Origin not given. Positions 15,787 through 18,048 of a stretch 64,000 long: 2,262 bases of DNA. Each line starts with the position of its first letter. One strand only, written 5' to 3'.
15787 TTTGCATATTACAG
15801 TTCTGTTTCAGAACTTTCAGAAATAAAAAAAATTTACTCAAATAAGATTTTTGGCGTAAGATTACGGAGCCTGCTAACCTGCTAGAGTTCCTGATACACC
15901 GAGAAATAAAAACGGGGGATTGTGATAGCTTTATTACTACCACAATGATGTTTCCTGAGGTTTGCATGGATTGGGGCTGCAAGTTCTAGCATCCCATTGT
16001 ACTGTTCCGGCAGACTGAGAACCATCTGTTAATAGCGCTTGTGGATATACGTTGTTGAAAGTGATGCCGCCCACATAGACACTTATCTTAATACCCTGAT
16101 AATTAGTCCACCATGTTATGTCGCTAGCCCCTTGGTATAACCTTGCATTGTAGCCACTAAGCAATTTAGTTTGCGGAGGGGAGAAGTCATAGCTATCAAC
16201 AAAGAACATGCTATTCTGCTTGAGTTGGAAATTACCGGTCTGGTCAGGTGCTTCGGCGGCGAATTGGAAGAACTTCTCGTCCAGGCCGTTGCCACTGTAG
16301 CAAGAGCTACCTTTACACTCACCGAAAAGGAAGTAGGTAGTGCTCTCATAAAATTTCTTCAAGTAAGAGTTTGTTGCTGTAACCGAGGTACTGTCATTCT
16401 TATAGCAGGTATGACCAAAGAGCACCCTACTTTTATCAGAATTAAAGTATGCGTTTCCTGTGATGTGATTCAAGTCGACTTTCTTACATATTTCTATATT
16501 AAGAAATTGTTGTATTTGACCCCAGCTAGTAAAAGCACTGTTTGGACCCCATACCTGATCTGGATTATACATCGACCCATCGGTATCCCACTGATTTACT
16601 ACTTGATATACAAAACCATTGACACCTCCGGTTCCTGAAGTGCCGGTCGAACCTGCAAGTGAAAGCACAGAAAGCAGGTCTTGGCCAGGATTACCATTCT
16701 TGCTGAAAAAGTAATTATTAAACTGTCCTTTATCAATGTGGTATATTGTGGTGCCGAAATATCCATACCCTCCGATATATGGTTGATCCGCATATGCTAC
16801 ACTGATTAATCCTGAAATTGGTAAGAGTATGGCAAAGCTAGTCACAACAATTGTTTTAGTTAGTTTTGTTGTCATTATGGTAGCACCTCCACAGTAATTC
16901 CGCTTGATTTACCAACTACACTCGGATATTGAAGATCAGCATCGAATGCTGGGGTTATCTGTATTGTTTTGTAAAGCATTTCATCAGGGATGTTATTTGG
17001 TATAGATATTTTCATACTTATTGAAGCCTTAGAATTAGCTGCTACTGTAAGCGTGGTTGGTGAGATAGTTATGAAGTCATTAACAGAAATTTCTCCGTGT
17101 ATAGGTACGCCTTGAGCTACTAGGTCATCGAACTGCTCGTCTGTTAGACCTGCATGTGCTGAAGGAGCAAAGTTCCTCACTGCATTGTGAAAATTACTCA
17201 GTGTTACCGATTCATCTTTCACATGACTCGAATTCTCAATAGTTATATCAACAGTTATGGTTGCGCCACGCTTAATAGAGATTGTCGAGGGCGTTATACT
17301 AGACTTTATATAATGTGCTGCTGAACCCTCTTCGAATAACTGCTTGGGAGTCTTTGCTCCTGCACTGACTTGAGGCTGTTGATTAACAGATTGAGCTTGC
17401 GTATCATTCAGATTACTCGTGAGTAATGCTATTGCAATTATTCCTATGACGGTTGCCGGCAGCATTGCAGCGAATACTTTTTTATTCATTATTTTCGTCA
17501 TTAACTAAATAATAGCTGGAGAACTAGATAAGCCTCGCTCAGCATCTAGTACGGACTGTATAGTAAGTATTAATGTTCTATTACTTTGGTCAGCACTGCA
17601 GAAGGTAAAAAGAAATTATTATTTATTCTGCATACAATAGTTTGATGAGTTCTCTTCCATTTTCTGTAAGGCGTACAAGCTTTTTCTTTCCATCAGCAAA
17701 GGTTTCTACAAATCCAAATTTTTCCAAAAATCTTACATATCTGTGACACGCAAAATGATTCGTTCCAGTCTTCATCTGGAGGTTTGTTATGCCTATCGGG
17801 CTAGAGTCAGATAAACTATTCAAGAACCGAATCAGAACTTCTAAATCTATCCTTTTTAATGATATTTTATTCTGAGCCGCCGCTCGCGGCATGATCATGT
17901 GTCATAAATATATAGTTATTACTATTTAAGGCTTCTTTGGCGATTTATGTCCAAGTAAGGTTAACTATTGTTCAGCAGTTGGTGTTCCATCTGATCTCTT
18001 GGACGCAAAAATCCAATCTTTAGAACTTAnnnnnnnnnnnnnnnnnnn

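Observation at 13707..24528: Six co-directional genes encoding five exported proteins plus a single wHTH: a candidate extracellular 'processing/adhesion' locus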

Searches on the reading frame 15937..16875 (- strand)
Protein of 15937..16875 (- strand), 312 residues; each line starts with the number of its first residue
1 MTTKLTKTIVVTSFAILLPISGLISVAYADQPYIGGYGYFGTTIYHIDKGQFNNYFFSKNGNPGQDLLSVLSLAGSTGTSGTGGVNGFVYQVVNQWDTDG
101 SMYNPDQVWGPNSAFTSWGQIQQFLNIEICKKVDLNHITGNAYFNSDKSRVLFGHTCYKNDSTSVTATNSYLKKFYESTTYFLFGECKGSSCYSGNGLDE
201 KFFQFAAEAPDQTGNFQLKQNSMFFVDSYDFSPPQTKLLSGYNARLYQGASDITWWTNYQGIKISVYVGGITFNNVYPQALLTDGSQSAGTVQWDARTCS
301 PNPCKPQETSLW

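Call 4: search_protein_families(library=pfam, proteins=[window:15937-16875:-], max_evalue=0.01)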
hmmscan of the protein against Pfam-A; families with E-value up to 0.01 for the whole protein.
window:15937-16875:- (312 aa): 0 families

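Call 5: search_protein_families(library=ncbifam, proteins=[window:15937-16875:-], max_evalue=0.01)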
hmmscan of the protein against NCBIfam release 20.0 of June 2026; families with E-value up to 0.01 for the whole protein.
window:15937-16875:- (312 aa): 0 families

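Call 16: search_solved_structures(query=window:15937-16875:-, max_evalue=10)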
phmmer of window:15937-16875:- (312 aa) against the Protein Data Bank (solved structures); distinct sequences matched with E-value up to 10: 1.
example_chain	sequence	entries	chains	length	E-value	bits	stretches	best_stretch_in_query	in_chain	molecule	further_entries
4n58_A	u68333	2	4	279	0.55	12.7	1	184-298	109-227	Pectocin M2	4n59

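Call 26: find_homologous_proteins(query=window:15937-16875:-, max_evalue=0.001)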
Query window:15937-16875:- (312 aa): 4 proteins with E <= 0.001 among 859 candidates.
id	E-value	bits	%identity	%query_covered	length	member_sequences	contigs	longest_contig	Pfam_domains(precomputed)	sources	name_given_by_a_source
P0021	1.9e-212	722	100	100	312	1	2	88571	-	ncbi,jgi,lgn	ncbi:MAG: hypothetical protein HMLIMOIP_001223 [Candidatus Nitrosomirales archaeon]|jgi:hypothetical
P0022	4.3e-64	235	42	97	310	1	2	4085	-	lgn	-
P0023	1.1e-58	217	40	96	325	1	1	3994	-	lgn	-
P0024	2.8e-57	213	41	95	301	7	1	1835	-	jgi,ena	-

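Call 27: find_encoding_contigs(protein=P0022, flank=10000, max_places=3)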
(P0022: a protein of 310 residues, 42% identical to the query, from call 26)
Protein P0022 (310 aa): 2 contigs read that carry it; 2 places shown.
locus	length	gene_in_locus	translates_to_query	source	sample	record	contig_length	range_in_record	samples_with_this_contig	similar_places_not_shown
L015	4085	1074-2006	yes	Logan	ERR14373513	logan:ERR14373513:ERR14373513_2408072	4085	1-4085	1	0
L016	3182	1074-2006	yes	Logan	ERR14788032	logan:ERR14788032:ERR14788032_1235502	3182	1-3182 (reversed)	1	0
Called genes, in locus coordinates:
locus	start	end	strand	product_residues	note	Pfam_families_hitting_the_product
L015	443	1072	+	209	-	PF06280:fn3_5 (faint)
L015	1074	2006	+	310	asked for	-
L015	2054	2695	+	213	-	-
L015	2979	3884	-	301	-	-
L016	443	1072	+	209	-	PF06280:fn3_5 (faint)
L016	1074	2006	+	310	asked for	-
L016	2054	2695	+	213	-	-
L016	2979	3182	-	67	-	?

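Call 28: find_encoding_contigs(protein=P0023, flank=10000, max_places=3)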
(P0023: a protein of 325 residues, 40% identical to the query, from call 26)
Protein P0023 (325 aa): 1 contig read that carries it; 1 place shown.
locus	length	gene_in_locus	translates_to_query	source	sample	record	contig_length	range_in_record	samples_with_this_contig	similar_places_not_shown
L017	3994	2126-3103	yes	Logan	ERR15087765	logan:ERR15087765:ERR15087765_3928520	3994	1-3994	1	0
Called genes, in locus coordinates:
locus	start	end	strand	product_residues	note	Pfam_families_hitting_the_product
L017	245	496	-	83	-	-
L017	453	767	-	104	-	-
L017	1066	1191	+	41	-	-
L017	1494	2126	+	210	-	-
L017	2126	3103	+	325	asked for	-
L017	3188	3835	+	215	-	-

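Call 29: find_encoding_contigs(protein=P0024, flank=10000, max_places=3)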
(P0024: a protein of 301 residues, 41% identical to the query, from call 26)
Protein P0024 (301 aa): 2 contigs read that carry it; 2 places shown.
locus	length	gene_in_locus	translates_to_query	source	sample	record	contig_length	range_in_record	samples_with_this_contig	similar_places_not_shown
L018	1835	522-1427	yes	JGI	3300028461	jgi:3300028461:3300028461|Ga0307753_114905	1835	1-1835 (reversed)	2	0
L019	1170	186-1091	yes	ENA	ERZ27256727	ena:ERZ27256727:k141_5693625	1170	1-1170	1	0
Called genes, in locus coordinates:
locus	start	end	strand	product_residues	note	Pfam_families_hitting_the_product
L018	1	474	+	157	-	?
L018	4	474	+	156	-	PF06280:fn3_5 (weak)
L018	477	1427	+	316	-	-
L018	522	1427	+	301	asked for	-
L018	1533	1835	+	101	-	?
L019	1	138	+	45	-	?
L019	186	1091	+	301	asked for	-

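Call 36: search_protein_families(library=phrogs, proteins=[window:15937-16875:-], max_evalue=0.1)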
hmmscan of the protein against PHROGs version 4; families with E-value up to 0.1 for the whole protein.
window:15937-16875:- (312 aa): 0 families

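Call 37: search_protein_families(library=pfam, proteins=[window:15937-16875:-], max_evalue=10)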
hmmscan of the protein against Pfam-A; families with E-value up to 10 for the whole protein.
window:15937-16875:- (312 aa): 0 families

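Call 39: find_related_loci(query=window:15937-16875:-, collection=viral_contigs, flank=10000)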
Query window:15937-16875:- (312 aa) in viral_contigs; peptide patterns used: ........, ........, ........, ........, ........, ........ (x = any residue, [..] = any of these).
No stretch of DNA in the collection matches any of the patterns.

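Call 47: predict_structure(alignment_id=A2)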
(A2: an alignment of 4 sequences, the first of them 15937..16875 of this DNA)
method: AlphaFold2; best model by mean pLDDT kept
length: 312 residues; sequences in the alignment: 4
mean_pLDDT: 32.5   pTM: 0.22
mean pLDDT of the five models: 32.5, 30.1, 28.9, 28.1, 25.7
residues with pLDDT >= 90: 0; 70-90: 0; 50-70: 0; < 50: 312
segments of 3 or more residues with pLDDT < 50: 1-312
pLDDT, mean of each block of 10 residues (from residue 1): 28 28 30 32 29 30 27 25 25 29 29 29 31 34 38 40 42 36 37 35 32 33 35 36 29 31 39 41 31 37 31 21
secondary structure, 60 per line:
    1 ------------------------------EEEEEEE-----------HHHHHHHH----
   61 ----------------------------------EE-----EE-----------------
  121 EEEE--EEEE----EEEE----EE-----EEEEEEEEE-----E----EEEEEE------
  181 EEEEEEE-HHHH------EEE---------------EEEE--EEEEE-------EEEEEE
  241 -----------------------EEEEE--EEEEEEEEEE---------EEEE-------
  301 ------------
elements in order: E31-37 H49-56 E121-124 E127-130 E135-138 E150-158 E169-174 E181-187 H189-192 E199-201 E217-220 E223-227 E235-240 E264-268 E271-280 E290-293

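Call 60: find_related_loci(query=A2, collection=metagenome_contigs, flank=10000)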
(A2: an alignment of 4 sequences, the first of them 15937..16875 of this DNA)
Query A2 (312 aa) in metagenome_contigs; peptide patterns used: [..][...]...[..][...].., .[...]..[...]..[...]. (x = any residue, [..] = any of these).
143 stretches matched a pattern; 2 encode a relative of the query (tblastn E <= 1e-3); 2 distinct loci.
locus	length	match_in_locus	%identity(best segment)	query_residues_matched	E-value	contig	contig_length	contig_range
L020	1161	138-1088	41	4-312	7e-68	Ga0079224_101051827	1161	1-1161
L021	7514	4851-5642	27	14-294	1e-8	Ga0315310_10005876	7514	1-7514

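Call 67: search_protein_families(library=pfam, proteins=[L017:453-767:-, L015:2979-3884:-, L015:2054-2695:+], max_evalue=0.01)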
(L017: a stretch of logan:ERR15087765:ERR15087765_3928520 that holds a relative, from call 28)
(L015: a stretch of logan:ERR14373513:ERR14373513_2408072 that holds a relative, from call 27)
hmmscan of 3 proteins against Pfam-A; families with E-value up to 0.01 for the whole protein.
L017:453-767:- (104 aa): 0 families

L015:2979-3884:- (301 aa): 0 families

L015:2054-2695:+ (213 aa): 0 families

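Call 74: find_encoding_contigs(protein=P0021, flank=10000, max_places=6)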
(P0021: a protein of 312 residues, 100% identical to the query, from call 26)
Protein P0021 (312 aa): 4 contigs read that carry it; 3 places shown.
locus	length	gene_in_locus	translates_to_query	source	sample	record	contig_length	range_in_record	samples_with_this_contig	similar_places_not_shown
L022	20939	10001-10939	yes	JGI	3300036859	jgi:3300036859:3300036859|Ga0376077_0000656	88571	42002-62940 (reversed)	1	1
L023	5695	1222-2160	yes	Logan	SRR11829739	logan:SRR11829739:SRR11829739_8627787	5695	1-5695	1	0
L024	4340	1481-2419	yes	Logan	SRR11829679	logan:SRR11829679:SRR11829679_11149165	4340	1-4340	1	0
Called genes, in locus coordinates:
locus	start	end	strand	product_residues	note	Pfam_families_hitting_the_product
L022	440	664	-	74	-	-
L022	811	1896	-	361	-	PF00586:AIRS, PF02769:AIRS_C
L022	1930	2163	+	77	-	PF01037:AsnC_trans_reg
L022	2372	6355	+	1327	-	PF01835:MG2 (faint), PF06739:SBBP (faint), PF09000:Cytotoxic (faint), PF01436:NHL (weak), PF17170:DUF5128 (weak), PF01436:NHL (weak), PF17170:DUF5128 (weak), PF01436:NHL (weak), +6 more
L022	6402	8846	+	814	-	PF16640:Big_3_5 (faint)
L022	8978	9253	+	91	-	-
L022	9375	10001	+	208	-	PF06280:fn3_5 (faint)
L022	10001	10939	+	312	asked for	-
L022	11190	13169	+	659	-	-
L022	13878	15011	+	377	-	PF28202:SlaA-like (weak)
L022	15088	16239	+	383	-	-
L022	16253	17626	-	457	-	PF01523:PmbA_TldD_1st (weak), PF19290:PmbA_TldD_2nd, PF19289:PmbA_TldD_3rd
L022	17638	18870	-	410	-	PF04055:Radical_SAM, PF19288:CofH_C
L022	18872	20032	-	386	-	PF04055:Radical_SAM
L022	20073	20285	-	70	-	PF14947:HTH_45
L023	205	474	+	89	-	-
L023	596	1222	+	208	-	PF06280:fn3_5 (faint)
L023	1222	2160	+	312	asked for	-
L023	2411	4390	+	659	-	-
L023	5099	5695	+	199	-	?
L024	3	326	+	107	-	?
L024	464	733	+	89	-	-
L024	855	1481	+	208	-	PF06280:fn3_5 (faint)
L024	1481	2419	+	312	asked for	-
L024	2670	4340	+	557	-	?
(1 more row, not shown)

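Call 99: search_protein_families(library=padloc, proteins=[window:15937-16875:-], max_evalue=0.01)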
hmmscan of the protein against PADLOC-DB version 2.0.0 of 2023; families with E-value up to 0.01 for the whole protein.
window:15937-16875:- (312 aa): 0 families

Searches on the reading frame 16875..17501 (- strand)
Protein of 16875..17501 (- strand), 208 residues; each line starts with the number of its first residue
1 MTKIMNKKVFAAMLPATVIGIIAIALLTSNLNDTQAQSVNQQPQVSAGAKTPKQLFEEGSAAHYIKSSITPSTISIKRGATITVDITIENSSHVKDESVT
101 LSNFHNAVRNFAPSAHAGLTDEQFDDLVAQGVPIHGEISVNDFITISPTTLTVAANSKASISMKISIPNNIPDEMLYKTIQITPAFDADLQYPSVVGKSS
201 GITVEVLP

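Call 4: search_protein_families(library=pfam, proteins=[window:16875-17501:-], max_evalue=0.01)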
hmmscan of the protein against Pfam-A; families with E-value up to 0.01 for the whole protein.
window:16875-17501:- (208 aa): 2 families
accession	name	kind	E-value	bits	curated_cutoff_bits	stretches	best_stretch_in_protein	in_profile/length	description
PF06280.18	fn3_5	-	8.5e-06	26.9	27.6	1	92-173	7-86/112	Fn3-like domain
PF06030.18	WxLIP_PGBD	-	0.0026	18.2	27.3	0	75-177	22-114/121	WxL Interacting Protein, peptidoglycan binding domain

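Call 5: search_protein_families(library=ncbifam, proteins=[window:16875-17501:-], max_evalue=0.01)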
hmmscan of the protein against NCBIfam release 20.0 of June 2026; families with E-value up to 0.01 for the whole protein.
window:16875-17501:- (208 aa): 0 families

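Call 36: search_protein_families(library=phrogs, proteins=[window:16875-17501:-], max_evalue=0.1)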
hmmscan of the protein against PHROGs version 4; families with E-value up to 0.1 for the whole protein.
window:16875-17501:- (208 aa): 0 families

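Call 99: search_protein_families(library=padloc, proteins=[window:16875-17501:-], max_evalue=0.01)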
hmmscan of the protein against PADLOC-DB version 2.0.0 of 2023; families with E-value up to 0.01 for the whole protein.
window:16875-17501:- (208 aa): 0 families

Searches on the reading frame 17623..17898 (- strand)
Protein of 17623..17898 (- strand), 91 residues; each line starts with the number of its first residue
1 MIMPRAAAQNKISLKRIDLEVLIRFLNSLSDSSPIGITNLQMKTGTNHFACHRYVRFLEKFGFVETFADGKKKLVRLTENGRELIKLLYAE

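Call 4: search_protein_families(library=pfam, proteins=[window:17623-17898:-], max_evalue=0.01)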
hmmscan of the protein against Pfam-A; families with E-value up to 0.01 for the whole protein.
window:17623-17898:- (91 aa): 3 families
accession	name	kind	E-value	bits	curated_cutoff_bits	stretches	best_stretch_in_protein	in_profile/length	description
PF14947.12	HTH_45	-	8e-05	23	25.5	1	15-88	1-69/77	Winged helix-turn-helix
PF22665.2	DUF6293_C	-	0.00039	21.3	27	1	52-86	65-99/101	DUF6293 C-terminal winged helix domain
PF14277.12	DUF4364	-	0.0047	17.2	26.9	1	42-88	27-73/162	Domain of unknown function (DUF4364)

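Call 5: search_protein_families(library=ncbifam, proteins=[window:17623-17898:-], max_evalue=0.01)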
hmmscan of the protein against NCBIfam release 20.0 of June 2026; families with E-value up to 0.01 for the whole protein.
window:17623-17898:- (91 aa): 2 families
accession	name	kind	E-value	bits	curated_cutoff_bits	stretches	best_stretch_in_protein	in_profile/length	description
NF053610.1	Sso10a_fam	subfamily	1.1e-05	25.3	60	1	18-85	3-64/64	Sso10a family chromatin protein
NF011671.1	PRK15090.1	equivalog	0.003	16.8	275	1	24-72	18-66/256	DNA-binding transcriptional regulator KdgR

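Call 36: search_protein_families(library=phrogs, proteins=[window:17623-17898:-], max_evalue=0.1)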
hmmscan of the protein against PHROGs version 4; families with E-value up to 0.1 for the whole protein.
window:17623-17898:- (91 aa): 4 families
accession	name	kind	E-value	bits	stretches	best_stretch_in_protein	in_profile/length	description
phrog_12817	-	transcription regulation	4.3e-06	27.7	1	30-89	83-144/151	transcriptional regulator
phrog_11046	-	transcription regulation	0.026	15.4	1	50-87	39-79/94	transcriptional regulator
phrog_11961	-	unknown function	0.075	13.7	1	33-86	53-109/150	-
phrog_3502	-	unknown function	0.092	13.8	0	37-79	73-116/131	-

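Call 99: search_protein_families(library=padloc, proteins=[window:17623-17898:-], max_evalue=0.01)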
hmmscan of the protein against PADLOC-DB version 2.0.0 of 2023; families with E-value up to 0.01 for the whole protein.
window:17623-17898:- (91 aa): 10 families
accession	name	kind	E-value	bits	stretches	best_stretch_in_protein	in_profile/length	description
PDLC01860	CARF3--CARF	-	8.4e-06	24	1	24-85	147-208/210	-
PDLC01866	CARF3--CARF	-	9.2e-06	23.8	1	4-84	127-203/207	-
PDLC01852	CARF3--CARF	-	9.8e-06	23.6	1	22-82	145-205/208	-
PDLC01875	CARF3--CARF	-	6.9e-05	20.7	1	12-82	138-208/219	-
PDLC01434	CasR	-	0.00092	17.1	1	12-84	117-189/191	"CAS-I,CAS-II,CAS-III,CAS-IV,CAS-V,CAS-VI; associated_signaling"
PDLC01870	CARF3--CARF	-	0.0014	16.5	1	22-85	141-202/228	-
PDLC01847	CARF3--CARF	-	0.0017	16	1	52-86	199-233/239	-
PDLC01044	Csa3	-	0.0026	15.7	1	23-83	139-192/194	Type I-A associated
PDLC01268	CasR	-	0.0054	14.7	1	12-79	113-178/179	"CAS-I,CAS-II,CAS-III,CAS-IV,CAS-V,CAS-VI; associated_signaling"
PDLC01859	CARF3--CARF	-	0.008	13.9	1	15-76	149-210/213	-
